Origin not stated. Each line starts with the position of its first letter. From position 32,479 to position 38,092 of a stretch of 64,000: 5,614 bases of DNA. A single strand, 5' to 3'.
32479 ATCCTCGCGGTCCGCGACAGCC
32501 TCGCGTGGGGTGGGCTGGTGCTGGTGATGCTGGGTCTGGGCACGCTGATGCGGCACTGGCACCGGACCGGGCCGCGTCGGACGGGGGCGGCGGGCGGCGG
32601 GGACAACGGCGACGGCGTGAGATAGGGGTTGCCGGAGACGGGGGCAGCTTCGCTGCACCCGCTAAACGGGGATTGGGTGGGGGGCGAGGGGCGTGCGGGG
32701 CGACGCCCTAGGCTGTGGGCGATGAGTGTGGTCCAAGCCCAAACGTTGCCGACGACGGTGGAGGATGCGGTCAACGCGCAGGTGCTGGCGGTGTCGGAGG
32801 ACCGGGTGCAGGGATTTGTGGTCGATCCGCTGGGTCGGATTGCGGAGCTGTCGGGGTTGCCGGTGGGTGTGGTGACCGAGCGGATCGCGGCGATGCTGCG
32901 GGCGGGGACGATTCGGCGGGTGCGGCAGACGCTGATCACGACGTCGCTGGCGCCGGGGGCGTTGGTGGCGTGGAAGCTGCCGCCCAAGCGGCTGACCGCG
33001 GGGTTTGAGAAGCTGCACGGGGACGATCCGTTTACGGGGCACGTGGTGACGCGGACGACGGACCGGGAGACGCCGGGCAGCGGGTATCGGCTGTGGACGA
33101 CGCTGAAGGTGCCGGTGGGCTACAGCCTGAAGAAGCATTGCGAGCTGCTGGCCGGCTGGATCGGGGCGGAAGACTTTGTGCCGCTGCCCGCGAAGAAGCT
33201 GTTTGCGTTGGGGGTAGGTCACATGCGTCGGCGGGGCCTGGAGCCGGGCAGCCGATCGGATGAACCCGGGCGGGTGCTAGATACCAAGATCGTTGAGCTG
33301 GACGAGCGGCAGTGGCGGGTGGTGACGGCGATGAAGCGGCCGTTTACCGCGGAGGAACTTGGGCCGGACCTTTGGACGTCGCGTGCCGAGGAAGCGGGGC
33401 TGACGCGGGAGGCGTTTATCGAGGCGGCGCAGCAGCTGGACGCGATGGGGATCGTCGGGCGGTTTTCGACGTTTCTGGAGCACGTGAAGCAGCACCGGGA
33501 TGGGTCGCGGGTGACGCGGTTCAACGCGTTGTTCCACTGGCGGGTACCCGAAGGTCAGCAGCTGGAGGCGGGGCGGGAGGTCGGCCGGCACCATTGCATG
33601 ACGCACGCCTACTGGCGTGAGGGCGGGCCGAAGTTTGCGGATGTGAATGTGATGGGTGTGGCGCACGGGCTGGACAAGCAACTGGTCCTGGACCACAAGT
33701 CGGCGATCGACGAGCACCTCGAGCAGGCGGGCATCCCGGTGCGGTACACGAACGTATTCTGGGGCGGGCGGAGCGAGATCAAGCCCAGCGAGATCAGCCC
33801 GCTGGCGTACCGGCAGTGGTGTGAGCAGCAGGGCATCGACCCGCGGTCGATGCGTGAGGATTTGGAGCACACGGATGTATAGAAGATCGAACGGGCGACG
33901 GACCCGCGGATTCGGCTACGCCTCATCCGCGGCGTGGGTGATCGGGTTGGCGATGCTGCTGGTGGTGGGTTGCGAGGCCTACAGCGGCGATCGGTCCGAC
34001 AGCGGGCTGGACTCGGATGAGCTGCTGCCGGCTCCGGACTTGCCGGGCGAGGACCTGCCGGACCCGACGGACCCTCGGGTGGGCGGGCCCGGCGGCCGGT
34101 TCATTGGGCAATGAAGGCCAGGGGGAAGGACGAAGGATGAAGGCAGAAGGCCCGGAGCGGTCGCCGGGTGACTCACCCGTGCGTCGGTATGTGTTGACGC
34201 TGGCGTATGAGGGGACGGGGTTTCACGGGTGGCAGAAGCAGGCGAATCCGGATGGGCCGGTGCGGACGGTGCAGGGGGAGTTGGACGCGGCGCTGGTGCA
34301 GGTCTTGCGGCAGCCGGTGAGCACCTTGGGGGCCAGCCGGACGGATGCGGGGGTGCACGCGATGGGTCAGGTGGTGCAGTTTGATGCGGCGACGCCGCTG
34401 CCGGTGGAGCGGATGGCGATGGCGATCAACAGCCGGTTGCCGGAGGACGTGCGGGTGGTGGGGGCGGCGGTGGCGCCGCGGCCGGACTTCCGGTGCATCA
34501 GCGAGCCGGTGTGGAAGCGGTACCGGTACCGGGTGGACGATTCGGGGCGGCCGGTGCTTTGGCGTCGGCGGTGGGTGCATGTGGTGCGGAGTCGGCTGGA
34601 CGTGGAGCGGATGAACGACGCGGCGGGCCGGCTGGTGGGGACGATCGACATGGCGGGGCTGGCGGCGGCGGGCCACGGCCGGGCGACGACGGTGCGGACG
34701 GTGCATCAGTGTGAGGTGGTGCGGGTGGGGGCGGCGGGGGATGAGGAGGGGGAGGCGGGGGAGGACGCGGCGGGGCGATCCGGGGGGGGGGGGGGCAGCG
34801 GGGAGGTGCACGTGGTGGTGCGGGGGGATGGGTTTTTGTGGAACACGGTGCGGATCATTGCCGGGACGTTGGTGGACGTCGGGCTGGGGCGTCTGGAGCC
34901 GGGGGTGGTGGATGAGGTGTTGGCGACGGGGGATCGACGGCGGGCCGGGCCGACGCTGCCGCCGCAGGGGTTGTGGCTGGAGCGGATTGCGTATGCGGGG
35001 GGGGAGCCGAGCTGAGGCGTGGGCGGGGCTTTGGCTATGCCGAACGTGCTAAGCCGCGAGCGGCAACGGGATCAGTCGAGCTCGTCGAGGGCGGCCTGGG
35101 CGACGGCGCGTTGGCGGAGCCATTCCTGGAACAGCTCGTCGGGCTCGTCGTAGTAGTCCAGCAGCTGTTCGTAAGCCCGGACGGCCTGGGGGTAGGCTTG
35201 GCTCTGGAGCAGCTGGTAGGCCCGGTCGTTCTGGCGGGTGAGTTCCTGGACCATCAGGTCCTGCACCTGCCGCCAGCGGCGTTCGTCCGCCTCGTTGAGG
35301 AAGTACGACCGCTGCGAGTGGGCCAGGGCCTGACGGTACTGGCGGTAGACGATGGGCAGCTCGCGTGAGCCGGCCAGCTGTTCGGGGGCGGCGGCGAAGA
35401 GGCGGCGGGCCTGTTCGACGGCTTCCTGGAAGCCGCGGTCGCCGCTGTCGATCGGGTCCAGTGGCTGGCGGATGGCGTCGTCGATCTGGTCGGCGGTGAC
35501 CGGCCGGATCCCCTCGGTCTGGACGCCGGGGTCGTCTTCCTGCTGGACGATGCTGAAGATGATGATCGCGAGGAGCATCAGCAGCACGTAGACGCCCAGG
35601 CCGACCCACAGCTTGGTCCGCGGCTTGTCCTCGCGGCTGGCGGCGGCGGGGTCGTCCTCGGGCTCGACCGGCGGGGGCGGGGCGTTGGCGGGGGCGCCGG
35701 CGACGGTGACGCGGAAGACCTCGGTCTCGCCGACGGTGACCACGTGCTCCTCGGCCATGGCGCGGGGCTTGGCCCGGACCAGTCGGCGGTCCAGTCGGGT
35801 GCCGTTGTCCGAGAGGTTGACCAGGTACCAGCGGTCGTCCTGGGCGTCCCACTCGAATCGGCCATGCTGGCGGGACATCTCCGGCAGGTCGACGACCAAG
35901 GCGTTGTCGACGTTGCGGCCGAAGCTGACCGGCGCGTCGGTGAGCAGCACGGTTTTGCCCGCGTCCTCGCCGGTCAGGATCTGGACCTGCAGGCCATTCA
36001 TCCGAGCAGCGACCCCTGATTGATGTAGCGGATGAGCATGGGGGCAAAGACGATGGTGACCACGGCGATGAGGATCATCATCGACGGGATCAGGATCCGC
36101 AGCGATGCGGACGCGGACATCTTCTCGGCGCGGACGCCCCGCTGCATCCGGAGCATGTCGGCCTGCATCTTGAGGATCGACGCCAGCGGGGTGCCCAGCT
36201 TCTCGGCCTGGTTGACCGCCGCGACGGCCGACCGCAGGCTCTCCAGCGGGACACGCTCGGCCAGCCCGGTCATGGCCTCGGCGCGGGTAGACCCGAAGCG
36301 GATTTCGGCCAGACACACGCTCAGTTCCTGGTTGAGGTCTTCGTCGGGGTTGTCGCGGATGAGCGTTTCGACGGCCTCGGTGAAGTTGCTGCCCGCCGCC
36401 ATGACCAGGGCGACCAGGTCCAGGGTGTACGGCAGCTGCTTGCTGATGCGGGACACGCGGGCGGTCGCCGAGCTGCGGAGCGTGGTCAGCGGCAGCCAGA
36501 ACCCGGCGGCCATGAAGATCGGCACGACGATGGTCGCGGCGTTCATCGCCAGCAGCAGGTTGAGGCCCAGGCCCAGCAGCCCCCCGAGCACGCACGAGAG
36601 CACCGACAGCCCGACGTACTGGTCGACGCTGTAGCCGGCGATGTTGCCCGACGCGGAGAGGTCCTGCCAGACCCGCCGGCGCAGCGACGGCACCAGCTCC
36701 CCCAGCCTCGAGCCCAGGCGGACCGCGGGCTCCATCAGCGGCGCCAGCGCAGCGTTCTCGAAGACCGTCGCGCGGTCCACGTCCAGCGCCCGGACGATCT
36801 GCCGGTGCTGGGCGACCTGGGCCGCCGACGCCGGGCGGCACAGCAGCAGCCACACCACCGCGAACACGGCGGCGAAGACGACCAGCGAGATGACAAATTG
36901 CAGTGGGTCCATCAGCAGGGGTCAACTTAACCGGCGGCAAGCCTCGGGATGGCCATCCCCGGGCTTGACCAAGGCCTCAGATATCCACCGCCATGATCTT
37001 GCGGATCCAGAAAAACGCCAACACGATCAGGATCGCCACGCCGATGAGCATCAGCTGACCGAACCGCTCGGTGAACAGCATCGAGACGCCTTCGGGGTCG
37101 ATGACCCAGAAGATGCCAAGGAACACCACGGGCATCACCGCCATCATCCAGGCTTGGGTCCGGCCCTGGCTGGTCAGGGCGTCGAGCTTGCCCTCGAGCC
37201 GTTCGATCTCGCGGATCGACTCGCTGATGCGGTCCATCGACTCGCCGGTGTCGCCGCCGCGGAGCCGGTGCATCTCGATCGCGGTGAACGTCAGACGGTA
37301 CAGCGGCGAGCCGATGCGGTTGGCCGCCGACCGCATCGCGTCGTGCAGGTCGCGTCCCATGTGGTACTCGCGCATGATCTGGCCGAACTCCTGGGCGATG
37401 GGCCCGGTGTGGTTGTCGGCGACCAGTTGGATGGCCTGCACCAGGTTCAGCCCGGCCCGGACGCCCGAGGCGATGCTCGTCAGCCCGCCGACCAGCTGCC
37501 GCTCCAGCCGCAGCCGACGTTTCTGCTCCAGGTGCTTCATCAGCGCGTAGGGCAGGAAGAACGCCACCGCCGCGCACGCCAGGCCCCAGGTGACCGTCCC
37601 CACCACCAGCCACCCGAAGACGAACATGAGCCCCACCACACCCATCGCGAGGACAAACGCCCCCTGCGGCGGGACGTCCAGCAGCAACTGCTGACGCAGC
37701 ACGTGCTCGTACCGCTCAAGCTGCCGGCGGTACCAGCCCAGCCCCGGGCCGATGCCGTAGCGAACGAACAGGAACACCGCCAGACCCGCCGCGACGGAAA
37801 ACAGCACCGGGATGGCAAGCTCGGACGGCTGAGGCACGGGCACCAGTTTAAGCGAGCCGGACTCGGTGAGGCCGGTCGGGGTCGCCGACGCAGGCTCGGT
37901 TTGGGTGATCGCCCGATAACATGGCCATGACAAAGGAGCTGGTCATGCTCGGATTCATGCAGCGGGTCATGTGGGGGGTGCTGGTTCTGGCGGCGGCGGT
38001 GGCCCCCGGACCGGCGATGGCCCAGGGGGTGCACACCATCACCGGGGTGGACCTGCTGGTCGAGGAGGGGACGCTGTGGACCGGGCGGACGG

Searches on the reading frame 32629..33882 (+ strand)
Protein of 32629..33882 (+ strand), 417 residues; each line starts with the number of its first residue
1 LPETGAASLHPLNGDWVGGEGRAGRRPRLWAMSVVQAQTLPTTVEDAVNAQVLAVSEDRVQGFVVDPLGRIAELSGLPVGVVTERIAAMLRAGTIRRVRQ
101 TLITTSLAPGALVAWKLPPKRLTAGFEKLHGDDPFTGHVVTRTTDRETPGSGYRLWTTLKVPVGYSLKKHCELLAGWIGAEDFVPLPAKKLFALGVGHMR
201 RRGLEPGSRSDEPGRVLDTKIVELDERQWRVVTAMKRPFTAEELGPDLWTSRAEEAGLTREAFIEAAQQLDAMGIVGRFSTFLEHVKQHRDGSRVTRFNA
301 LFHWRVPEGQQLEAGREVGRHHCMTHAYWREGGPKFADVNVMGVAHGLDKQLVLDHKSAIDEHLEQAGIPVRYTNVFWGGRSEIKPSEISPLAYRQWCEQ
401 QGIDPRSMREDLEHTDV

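Call 14: search_protein_families(library=pfam, proteins=[window:32629-33882:+], max_evalue=0.001)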
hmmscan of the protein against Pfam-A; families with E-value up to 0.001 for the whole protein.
window:32629-33882:+ (417 aa): 1 family
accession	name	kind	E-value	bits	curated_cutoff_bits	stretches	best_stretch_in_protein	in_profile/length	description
PF17805.7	AsnC_trans_reg2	-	4e-12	46.5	27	2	298-365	6-72/86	AsnC-like ligand binding domain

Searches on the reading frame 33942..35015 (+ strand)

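Call 14: search_protein_families(library=pfam, proteins=[window:33942-35015:+], max_evalue=0.001)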
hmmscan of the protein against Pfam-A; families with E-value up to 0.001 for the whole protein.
window:33942-35015:+ (357 aa): 1 family
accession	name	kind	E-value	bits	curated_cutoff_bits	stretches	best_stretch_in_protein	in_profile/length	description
PF01416.25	PseudoU_synth_1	-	9.1e-34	116.6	23.3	2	227-351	1-107/108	tRNA pseudouridine synthase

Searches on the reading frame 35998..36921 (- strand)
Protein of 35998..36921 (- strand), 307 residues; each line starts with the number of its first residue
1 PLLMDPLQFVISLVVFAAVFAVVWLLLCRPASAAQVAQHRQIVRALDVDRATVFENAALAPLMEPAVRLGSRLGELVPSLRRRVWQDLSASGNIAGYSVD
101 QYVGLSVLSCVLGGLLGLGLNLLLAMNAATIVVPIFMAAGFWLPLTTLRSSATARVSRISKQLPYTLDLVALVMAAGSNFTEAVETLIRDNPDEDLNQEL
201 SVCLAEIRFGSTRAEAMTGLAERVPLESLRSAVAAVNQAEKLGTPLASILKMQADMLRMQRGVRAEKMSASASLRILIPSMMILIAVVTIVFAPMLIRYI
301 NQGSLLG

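Call 14: search_protein_families(library=pfam, proteins=[window:35998-36921:-], max_evalue=0.001)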
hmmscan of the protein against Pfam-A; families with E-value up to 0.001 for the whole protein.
window:35998-36921:- (307 aa): 1 family
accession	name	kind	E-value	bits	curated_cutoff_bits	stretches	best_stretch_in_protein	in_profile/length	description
PF00482.28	T2SSF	-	5.2e-14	52.7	25.2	1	167-294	2-125/125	Type II secretion system (T2SS), protein F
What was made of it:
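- On Prepilin-type DUF1559 / H-X9-DG proteins (PF07963 + PF07596; TIGR02532): Only two T2SSF (TadB/C-like) genes lie in the window at 35998-37942 (call 14).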

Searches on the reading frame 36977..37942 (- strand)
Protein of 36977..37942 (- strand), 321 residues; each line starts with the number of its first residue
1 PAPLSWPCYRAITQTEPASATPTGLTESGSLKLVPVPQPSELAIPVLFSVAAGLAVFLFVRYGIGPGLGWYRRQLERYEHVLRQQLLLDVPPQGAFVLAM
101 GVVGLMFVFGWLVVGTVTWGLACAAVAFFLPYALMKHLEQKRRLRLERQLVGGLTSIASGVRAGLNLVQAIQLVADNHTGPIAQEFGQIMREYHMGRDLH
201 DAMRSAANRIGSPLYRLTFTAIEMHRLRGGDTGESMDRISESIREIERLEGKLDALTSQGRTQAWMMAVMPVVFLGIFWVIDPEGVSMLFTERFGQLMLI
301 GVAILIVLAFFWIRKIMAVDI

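Call 14: search_protein_families(library=pfam, proteins=[window:36977-37942:-], max_evalue=0.001)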
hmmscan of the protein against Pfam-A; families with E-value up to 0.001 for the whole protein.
window:36977-37942:- (321 aa): 1 family
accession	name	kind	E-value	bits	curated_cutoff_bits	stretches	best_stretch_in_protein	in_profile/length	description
PF00482.28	T2SSF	-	5.2e-17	62.4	25.2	1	155-278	3-123/125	Type II secretion system (T2SS), protein F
